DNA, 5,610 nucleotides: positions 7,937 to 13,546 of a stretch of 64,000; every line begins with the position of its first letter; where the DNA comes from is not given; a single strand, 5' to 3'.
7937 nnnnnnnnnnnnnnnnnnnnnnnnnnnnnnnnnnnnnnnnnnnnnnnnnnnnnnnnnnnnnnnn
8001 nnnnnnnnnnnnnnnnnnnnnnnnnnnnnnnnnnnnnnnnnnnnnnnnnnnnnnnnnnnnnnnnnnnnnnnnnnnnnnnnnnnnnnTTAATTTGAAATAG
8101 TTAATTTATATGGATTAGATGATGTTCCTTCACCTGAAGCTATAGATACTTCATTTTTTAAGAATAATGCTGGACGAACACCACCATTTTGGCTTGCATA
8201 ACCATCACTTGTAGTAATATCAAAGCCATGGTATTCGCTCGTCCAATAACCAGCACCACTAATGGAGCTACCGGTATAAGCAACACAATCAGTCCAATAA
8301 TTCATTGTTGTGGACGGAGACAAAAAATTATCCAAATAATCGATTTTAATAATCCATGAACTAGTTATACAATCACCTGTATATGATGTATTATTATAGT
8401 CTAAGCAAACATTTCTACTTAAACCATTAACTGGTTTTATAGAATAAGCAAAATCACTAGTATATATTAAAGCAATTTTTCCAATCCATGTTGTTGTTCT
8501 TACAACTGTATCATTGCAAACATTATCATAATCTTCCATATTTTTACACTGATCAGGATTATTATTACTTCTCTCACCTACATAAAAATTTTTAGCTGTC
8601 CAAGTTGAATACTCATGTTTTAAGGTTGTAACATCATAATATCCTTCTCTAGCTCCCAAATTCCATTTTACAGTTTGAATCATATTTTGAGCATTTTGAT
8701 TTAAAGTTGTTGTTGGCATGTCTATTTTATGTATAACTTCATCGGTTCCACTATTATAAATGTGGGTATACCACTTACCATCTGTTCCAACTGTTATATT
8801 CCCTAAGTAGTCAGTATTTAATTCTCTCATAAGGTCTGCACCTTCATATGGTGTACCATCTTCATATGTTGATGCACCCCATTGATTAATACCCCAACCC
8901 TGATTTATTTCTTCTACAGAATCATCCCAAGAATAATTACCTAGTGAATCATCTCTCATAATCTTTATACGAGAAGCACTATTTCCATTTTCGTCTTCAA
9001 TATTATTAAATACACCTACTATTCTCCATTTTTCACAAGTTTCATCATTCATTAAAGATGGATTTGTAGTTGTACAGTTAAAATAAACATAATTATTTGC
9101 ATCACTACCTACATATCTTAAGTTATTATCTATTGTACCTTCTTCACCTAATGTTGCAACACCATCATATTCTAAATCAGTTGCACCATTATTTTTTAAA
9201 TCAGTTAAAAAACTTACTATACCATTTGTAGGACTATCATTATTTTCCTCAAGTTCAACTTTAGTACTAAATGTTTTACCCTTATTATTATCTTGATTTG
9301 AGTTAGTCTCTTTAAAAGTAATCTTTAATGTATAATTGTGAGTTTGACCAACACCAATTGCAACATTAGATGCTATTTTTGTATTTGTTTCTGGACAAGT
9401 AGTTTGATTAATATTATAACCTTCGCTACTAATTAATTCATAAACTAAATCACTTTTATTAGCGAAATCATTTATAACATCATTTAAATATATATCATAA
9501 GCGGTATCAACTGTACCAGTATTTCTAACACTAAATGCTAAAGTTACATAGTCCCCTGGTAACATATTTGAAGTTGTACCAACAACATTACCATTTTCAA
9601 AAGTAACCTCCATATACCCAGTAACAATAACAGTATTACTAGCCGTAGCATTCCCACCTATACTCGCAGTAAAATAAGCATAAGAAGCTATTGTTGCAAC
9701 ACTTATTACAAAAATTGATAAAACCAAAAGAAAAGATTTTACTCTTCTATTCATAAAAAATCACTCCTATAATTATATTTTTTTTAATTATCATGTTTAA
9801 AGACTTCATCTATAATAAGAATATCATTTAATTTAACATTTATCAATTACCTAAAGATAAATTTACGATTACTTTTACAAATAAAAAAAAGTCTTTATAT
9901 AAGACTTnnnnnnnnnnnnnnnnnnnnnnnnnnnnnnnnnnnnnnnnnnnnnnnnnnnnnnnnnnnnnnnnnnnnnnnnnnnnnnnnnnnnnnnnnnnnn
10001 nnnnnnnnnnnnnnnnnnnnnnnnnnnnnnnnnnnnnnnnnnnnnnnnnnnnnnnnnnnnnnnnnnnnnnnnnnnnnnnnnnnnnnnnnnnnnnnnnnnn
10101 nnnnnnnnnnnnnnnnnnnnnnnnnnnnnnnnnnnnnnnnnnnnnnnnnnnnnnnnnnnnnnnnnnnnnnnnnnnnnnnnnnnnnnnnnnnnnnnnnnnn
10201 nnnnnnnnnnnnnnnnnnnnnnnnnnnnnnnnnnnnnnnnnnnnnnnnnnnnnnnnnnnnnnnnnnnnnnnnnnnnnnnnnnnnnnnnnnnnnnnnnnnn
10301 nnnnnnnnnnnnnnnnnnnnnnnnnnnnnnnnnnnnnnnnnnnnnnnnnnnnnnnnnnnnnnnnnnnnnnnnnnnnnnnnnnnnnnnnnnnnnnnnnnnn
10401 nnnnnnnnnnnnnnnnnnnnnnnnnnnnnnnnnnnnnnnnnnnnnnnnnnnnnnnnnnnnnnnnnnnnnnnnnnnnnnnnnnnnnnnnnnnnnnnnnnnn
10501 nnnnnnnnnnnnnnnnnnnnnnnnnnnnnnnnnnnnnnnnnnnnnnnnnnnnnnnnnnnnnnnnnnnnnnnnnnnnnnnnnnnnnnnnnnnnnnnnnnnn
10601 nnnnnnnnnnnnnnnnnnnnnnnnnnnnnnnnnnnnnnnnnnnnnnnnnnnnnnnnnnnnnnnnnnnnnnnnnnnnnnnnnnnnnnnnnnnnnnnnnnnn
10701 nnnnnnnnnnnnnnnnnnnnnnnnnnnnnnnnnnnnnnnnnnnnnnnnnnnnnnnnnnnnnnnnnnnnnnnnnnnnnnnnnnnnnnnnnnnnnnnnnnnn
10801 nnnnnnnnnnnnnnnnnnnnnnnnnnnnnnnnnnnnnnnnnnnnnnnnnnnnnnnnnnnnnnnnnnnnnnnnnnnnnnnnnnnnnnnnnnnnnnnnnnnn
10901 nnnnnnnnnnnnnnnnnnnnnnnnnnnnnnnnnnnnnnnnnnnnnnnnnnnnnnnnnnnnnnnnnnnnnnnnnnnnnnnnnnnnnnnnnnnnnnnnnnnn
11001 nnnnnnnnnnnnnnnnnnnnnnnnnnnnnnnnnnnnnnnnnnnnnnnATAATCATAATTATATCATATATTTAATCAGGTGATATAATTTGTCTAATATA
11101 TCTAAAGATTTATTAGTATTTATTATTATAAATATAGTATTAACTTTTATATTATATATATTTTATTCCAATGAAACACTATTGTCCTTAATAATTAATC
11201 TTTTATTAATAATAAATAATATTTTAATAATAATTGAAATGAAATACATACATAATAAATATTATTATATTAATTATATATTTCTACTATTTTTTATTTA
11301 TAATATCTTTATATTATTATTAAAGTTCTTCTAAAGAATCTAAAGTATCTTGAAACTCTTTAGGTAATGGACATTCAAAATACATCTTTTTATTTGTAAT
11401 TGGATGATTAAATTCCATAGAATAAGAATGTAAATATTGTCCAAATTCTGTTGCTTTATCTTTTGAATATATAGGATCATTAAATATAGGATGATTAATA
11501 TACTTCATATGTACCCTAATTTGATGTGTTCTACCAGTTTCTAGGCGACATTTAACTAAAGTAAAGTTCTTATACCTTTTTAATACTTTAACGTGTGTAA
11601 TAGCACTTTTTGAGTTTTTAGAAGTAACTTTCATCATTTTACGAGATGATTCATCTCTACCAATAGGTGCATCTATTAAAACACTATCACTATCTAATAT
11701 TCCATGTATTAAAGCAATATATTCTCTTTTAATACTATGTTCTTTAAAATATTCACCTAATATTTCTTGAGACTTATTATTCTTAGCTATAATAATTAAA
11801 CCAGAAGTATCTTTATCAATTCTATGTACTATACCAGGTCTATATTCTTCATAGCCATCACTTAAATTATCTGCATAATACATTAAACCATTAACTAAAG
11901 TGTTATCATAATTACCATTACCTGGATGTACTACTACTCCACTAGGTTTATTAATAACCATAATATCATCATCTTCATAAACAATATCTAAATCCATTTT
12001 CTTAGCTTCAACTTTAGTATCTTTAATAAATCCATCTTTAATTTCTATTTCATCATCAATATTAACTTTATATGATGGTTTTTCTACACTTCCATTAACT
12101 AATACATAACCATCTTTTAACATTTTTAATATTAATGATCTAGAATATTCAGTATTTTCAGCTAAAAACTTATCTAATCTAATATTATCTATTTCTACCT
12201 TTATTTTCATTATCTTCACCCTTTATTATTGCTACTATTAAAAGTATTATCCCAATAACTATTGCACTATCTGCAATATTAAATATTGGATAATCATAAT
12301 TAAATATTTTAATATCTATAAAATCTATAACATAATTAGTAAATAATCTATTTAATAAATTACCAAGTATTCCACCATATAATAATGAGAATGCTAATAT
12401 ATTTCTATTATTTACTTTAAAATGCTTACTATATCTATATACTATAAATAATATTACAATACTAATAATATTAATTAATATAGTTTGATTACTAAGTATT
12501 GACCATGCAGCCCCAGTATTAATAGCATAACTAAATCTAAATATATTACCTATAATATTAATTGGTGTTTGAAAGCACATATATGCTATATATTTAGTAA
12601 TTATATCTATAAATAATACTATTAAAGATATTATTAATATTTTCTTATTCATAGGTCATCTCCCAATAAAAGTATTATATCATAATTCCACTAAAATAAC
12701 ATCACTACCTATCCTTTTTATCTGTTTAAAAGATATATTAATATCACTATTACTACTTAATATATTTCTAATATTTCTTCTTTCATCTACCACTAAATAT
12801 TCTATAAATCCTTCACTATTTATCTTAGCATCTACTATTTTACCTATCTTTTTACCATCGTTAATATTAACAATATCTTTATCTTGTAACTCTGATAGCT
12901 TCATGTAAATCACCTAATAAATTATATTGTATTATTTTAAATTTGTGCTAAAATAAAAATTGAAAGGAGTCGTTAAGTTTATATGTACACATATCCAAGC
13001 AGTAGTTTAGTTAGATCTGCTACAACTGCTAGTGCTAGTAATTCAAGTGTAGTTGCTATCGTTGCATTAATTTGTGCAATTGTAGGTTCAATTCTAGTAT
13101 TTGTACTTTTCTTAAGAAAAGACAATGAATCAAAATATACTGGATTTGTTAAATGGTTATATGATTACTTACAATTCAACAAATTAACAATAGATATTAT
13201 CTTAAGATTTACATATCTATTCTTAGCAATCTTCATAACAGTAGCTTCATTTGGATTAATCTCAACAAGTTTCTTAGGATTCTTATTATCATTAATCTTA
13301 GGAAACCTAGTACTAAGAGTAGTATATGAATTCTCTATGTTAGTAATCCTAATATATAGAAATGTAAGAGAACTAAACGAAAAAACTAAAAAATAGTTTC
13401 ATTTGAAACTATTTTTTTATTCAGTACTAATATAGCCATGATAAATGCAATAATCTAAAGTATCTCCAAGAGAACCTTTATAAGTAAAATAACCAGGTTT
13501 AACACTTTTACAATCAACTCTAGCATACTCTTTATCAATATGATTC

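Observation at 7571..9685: ~434 bp near-identical direct repeat between adjacent paralogs (gene conversion / recombination cassette)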

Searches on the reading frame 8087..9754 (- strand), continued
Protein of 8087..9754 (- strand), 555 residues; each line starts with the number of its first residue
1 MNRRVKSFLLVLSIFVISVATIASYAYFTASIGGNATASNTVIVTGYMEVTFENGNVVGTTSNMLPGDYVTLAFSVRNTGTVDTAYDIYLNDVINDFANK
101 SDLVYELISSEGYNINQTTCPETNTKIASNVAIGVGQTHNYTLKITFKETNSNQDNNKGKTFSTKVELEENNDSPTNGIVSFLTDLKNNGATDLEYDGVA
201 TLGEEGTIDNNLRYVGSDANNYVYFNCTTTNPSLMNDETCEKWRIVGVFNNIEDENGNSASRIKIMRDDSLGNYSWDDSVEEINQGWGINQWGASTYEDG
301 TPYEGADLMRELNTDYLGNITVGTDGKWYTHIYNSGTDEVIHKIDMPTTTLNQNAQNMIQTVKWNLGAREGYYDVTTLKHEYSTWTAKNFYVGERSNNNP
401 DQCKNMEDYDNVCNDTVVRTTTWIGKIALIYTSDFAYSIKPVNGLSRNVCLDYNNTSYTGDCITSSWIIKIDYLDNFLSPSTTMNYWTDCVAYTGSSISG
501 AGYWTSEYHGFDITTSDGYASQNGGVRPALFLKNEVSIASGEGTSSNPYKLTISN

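Call 59: find_encoding_contigs(protein=P0053, flank=8000, max_places=2)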
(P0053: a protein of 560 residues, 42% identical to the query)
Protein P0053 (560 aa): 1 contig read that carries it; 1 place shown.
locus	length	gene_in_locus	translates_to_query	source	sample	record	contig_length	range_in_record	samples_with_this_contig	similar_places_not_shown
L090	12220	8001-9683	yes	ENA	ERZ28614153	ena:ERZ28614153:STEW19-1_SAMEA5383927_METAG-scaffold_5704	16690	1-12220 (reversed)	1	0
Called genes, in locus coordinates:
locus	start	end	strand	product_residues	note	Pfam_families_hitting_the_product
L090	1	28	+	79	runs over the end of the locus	PF07866:DUF1653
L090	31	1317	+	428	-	PF02403:Seryl_tRNA_N, PF00587:tRNA-synt_2b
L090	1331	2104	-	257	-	PF02353:CMAS (weak), PF03848:TehB (weak), PF13489:Methyltransf_23, PF01209:Ubie_methyltran, PF07021:MetW (weak), PF13847:Methyltransf_31, PF08241:Methyltransf_11, PF13649:Methyltransf_25, +1 more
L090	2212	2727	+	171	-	PF02659:Mntp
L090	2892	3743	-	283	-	-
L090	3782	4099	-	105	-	PF08863:YolD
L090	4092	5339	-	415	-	PF00817:IMS, PF11798:IMS_HHH, PF21999:IMS_HHH_1, PF11799:IMS_C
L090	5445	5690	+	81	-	-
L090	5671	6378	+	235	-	PF08713:DNA_alkylation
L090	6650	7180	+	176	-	PF13958:ToxN_toxin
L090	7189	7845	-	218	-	PF01027:Bax1-I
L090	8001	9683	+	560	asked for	PF12389:Peptidase_M73 (weak)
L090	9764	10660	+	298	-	PF00483:NTP_transferase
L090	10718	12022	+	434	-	PF19789:DUF6273 (weak)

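Call 60: find_encoding_contigs(protein=P0076, flank=8000, max_places=2)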
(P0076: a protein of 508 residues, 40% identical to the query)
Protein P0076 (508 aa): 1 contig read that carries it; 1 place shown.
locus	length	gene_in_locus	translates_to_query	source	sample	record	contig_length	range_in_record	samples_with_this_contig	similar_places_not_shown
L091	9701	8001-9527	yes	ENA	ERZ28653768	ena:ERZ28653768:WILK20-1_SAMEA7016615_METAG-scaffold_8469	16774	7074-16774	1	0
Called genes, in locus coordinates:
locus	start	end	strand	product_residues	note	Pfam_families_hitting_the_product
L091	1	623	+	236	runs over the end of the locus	PF08713:DNA_alkylation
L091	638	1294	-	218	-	PF01027:Bax1-I, PF12811:BaxI_1 (faint)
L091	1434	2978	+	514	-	PF12389:Peptidase_M73 (weak)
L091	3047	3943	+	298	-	PF00483:NTP_transferase, PF12804:NTP_transf_3 (weak)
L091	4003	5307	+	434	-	-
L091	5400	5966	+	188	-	-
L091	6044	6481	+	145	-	-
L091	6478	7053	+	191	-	-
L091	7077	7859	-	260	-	PF02585:PIG-L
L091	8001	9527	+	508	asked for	-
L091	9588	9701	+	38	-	?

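Call 61: find_encoding_contigs(protein=P0072, flank=8000, max_places=2)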
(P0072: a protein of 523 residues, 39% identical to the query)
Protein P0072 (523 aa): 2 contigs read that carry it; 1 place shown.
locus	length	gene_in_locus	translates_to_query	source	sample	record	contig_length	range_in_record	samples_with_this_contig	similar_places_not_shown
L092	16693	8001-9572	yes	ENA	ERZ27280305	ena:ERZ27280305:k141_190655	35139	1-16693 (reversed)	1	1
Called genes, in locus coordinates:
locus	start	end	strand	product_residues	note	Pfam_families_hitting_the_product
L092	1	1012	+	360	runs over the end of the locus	PF17231:DUF5305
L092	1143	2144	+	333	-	PF03444:WHD_HrcA (faint), PF01628:HrcA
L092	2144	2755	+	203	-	PF01025:GrpE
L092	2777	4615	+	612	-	PF00012:HSP70, PF06723:MreB_Mbl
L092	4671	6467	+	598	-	PF08439:Peptidase_M3_N, PF02074:Peptidase_M32 (weak)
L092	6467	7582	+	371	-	PF00226:DnaJ, PF01556:DnaJ_C, PF15777:Anti-TRAP (faint), PF00684:DnaJ_CXXCXGXG, PF27659:CHP02642 (weak)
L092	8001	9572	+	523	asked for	PF12389:Peptidase_M73 (faint)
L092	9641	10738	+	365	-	PF02646:RmuC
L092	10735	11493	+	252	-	PF02463:SMC_N (faint), PF13476:AAA_23 (faint), PF00005:ABC_tran, PF13304:AAA_21 (faint)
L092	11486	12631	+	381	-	PF12679:ABC2_membrane_2, PF12698:ABC2_membrane_3, PF12730:ABC2_membrane_4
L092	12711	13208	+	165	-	-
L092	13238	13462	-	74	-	-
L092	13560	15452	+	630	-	PF03717:PBP_dimer, PF00905:Transpeptidase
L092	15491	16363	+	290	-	-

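Call 70: search_protein_families(library=pfam, proteins=[L090:10718-12019:+], max_evalue=10)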
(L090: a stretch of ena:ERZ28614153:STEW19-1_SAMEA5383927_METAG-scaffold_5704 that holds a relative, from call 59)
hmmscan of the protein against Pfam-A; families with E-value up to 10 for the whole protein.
L090:10718-12019:+ (434 aa): 0 families

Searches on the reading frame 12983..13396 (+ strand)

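Call 5: search_protein_families(library=pfam, proteins=[window:12983-13396:+], max_evalue=0.01)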
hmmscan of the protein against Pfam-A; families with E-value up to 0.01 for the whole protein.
window:12983-13396:+ (137 aa): 2 families
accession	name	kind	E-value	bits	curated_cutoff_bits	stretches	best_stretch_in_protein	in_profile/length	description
PF09335.16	VTT_dom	-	0.0032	18.4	33.9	1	13-115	8-117/123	VTT domain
PF14110.11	DUF4282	-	0.0053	17.7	27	0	63-132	2-85/86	Domain of unknown function (DUF4282)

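Call 6: search_protein_families(library=ncbifam, proteins=[window:12983-13396:+], max_evalue=0.01)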
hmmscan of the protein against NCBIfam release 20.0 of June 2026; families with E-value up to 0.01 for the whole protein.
window:12983-13396:+ (137 aa): 1 family
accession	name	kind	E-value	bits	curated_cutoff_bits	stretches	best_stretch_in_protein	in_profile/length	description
NF003425.0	PRK04897.1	equivalog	0.0057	15.9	355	1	59-135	2-78/298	zinc metalloprotease HtpX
